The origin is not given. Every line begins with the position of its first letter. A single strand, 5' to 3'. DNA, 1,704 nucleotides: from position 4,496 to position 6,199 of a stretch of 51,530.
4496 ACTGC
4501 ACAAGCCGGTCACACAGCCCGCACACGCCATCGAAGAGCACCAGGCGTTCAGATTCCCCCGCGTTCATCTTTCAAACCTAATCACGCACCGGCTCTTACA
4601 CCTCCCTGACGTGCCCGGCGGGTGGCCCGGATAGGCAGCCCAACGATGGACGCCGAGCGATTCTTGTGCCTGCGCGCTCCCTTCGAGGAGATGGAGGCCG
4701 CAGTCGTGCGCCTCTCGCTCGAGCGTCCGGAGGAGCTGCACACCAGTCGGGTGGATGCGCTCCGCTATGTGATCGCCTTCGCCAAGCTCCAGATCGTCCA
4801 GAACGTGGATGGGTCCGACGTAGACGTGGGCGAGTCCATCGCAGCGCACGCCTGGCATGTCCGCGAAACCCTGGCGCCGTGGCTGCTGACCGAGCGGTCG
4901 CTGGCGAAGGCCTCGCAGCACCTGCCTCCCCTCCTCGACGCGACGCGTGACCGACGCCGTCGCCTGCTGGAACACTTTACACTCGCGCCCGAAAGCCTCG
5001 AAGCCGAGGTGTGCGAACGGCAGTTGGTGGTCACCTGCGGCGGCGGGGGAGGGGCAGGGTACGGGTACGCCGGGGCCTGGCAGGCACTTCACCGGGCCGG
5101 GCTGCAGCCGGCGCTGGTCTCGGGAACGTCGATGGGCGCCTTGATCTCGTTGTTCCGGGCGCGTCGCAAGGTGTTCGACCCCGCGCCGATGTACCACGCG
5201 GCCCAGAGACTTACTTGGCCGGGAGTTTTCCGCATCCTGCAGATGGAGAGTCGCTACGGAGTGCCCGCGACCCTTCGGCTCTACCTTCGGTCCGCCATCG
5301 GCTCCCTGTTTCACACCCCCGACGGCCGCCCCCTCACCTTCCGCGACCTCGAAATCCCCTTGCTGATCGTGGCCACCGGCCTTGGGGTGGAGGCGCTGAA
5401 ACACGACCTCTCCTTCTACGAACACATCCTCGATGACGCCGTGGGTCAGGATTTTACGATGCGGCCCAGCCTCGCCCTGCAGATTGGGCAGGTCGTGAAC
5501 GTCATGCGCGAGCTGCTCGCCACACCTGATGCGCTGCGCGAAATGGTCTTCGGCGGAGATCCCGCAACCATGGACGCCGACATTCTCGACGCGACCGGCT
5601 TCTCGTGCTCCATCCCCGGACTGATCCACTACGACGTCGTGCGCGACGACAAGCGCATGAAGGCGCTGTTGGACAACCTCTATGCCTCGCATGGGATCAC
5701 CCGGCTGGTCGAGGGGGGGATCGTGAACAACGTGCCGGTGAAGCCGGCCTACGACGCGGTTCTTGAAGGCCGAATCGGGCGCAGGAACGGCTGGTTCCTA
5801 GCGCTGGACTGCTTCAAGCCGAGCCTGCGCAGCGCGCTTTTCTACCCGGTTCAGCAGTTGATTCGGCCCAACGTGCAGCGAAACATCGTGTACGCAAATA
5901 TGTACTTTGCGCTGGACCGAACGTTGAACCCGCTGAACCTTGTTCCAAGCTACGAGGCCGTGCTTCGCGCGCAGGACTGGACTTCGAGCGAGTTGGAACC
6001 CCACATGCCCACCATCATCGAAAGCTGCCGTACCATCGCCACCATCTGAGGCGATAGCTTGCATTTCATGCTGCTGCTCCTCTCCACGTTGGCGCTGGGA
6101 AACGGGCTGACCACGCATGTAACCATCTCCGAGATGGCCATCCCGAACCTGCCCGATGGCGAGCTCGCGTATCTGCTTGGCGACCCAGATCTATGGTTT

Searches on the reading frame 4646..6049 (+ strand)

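Call 80: search_protein_families(library=pfam, max_evalue=0.001, proteins=[window:4646-6049:+])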
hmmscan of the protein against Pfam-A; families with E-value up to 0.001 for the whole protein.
window:4646-6049:+ (467 aa): 1 family
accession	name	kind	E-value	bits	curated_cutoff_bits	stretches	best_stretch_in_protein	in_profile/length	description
PF01734.28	Patatin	-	1.3e-16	61.8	27.7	1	131-369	3-191/191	Patatin-like phospholipase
